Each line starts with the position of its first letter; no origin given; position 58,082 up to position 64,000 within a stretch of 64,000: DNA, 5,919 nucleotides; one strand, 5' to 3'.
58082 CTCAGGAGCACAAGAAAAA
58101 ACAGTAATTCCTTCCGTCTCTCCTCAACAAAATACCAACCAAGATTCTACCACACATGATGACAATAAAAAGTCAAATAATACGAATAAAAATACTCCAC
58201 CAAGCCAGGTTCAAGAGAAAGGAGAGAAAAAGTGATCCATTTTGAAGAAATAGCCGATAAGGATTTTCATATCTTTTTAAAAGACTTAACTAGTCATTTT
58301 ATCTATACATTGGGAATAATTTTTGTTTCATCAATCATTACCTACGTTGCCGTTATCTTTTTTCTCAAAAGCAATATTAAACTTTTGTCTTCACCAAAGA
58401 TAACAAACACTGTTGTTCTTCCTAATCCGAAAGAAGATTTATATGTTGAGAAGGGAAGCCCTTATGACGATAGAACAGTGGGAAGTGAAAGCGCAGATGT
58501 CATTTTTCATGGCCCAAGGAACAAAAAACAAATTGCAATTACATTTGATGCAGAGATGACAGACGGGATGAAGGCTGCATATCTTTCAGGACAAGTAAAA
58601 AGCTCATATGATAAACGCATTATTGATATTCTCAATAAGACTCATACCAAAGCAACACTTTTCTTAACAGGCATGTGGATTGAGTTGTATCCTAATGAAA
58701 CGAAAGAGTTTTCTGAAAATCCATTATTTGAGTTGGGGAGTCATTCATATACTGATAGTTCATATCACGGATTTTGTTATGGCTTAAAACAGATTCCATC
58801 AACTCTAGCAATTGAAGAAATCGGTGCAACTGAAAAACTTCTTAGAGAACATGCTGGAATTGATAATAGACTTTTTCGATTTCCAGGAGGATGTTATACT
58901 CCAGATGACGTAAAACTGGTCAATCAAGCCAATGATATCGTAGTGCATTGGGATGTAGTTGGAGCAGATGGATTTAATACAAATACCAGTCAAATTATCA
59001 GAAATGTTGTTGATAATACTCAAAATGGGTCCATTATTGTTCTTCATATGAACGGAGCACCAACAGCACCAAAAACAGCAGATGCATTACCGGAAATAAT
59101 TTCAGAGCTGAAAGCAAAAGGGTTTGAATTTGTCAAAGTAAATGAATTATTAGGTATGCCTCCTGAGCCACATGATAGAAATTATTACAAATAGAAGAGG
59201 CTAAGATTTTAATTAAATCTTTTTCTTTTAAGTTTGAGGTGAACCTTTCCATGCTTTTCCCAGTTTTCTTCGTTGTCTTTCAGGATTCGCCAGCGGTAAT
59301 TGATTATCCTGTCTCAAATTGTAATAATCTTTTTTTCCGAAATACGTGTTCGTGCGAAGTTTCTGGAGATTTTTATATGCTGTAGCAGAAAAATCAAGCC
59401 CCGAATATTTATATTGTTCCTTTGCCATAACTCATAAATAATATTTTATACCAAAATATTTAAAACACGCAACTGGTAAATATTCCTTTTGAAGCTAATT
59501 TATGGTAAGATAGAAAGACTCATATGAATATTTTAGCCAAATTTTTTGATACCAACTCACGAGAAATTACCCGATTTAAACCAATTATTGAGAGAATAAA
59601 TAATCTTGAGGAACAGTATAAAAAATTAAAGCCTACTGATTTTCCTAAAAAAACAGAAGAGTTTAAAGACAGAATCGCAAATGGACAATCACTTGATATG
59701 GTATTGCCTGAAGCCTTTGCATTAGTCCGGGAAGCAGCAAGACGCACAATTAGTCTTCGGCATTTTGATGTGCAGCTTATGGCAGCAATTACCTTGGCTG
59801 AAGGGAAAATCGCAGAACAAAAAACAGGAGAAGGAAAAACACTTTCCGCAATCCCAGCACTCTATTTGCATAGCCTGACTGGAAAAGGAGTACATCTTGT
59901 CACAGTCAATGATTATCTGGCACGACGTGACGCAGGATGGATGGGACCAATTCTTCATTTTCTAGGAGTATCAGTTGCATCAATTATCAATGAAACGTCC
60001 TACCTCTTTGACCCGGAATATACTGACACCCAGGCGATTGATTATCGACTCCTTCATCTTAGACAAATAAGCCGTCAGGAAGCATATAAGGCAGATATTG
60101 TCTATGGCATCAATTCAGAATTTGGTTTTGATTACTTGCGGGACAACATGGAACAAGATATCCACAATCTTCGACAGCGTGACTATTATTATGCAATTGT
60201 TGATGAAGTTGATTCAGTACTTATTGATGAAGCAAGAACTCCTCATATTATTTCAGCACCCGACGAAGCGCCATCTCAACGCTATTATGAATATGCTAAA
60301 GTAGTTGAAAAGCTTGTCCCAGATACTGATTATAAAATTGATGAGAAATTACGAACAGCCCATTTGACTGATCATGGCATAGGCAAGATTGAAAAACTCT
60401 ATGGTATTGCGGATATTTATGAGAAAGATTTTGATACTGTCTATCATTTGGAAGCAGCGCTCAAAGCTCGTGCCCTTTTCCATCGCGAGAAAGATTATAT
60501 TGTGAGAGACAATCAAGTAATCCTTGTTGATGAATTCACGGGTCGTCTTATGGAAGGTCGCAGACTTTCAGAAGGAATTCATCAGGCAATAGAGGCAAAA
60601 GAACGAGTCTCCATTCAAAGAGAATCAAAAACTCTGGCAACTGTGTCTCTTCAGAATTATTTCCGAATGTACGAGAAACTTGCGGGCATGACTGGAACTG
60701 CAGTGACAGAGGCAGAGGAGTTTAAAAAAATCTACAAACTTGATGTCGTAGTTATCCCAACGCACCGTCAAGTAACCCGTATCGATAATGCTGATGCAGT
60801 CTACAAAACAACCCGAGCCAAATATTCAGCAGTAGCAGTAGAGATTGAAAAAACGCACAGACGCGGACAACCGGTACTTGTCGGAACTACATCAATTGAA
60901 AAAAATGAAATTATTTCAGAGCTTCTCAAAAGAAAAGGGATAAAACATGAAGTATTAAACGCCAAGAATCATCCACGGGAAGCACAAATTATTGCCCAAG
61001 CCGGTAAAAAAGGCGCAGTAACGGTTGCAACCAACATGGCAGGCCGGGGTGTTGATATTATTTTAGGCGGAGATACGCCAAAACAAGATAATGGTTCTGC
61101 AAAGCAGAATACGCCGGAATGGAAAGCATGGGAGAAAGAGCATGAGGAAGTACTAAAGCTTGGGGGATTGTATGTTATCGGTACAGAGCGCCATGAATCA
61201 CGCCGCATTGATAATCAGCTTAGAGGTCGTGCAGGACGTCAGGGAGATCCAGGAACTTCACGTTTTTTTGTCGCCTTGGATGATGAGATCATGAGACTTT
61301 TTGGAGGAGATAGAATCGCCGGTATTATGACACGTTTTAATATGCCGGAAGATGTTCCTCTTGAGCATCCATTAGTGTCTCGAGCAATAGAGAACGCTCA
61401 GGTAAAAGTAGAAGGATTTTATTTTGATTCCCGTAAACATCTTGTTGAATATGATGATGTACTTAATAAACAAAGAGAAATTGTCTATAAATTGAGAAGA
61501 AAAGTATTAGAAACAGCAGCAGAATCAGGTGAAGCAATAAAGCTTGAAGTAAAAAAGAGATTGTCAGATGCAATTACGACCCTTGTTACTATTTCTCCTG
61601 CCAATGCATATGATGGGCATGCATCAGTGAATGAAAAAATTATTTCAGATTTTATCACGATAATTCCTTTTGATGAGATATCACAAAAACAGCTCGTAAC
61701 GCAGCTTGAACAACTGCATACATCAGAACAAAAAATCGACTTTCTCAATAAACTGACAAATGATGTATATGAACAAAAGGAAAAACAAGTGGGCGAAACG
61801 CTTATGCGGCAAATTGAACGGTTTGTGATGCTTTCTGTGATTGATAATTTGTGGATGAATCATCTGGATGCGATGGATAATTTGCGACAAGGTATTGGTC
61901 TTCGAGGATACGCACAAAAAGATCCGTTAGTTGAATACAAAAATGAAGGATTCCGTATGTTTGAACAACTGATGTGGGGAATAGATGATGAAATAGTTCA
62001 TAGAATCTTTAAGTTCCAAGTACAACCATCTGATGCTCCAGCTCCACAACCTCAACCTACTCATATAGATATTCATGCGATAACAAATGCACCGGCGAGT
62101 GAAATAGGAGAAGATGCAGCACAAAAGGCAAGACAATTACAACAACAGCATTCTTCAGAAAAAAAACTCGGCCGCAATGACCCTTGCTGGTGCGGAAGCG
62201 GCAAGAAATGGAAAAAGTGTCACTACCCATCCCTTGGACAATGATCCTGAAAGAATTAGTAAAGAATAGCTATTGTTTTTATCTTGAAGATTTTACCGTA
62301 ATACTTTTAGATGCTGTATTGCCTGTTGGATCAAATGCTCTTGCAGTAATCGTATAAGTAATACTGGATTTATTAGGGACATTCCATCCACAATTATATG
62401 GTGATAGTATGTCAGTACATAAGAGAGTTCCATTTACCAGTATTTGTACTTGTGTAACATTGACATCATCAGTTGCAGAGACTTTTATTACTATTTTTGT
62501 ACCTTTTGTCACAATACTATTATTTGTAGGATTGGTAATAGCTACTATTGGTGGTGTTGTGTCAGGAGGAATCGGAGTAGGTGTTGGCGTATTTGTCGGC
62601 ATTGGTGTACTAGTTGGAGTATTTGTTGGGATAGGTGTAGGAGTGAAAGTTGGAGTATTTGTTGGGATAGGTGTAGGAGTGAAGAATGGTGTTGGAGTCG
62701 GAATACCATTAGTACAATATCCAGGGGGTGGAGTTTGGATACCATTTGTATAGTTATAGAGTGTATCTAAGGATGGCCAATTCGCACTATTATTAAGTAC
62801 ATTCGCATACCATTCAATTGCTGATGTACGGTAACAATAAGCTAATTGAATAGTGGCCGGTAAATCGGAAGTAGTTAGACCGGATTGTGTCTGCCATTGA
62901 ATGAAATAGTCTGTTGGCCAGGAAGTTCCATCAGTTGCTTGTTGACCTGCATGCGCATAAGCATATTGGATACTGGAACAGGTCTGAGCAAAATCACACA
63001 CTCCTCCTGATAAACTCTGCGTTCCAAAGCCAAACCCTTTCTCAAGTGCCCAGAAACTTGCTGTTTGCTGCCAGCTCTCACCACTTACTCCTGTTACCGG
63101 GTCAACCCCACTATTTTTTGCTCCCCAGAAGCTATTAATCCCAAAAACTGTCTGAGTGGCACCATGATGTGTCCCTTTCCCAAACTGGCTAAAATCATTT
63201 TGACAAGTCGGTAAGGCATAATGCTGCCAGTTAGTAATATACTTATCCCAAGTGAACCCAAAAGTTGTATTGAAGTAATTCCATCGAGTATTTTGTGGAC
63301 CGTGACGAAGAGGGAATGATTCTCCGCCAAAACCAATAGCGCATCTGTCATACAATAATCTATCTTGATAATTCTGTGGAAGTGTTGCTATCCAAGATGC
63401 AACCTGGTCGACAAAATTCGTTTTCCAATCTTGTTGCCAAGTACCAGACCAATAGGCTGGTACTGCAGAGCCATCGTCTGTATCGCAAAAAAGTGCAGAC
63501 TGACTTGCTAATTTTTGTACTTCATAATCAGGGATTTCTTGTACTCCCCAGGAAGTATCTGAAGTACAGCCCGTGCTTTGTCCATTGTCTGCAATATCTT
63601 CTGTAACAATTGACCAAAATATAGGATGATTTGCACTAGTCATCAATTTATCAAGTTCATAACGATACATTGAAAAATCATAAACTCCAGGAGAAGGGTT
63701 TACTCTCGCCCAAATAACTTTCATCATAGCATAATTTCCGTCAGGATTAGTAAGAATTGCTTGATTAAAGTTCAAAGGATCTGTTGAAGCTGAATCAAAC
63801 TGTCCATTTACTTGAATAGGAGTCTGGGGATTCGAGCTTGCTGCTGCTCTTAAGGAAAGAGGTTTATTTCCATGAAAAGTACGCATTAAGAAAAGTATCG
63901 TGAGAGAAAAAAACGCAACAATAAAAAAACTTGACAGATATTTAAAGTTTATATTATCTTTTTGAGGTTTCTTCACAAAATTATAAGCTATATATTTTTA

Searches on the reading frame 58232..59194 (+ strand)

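Call 18: search_protein_families(library=pfam, proteins=[window:58232-59194:+], max_evalue=0.00001)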
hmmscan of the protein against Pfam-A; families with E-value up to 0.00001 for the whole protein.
window:58232-59194:+ (320 aa): 1 family
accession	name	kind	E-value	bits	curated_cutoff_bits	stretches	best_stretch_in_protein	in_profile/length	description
PF01522.26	Polysacc_deac_1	-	6.5e-19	68.5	23.1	1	94-233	2-119/124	Polysaccharide deacetylase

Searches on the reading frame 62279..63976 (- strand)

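Call 18: search_protein_families(library=pfam, proteins=[window:62279-63976:-], max_evalue=0.00001)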
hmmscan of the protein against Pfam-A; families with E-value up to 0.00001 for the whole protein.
window:62279-63976:- (565 aa): 1 family
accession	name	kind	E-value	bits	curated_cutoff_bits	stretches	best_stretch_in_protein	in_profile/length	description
PF17957.7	Big_7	-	4.1e-16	59.8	24.1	1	476-545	1-70/70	Bacterial Ig domain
